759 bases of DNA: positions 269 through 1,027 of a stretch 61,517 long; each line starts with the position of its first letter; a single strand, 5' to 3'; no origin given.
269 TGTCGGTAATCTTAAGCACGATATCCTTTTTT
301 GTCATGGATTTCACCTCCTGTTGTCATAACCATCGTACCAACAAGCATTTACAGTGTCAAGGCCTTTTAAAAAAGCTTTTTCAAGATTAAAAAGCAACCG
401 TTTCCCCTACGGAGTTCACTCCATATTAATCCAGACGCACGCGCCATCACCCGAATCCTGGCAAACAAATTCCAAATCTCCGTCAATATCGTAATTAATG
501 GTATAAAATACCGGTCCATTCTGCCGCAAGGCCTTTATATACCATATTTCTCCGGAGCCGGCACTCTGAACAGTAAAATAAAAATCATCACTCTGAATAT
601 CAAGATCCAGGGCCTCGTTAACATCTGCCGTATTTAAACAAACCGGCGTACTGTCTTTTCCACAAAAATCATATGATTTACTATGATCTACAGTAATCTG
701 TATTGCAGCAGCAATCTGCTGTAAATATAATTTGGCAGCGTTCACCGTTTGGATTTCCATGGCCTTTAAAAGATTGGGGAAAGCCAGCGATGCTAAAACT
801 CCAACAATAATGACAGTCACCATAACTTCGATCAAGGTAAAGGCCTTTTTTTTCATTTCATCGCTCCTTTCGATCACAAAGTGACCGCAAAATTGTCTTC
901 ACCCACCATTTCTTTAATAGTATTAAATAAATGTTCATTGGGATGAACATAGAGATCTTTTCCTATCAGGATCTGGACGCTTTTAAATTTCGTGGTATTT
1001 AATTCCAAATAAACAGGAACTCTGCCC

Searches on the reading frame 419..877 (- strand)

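Call 63: search_protein_families(library=pfam, max_evalue=0.001, proteins=[window:419-877:-])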
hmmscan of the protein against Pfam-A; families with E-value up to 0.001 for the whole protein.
window:419-877:- (153 aa): 1 family
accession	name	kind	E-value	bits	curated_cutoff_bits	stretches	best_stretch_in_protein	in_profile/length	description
PF07963.17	N_methyl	-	3.1e-07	30.1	21.2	1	9-33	3-27/27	Prokaryotic N-terminal methylation motif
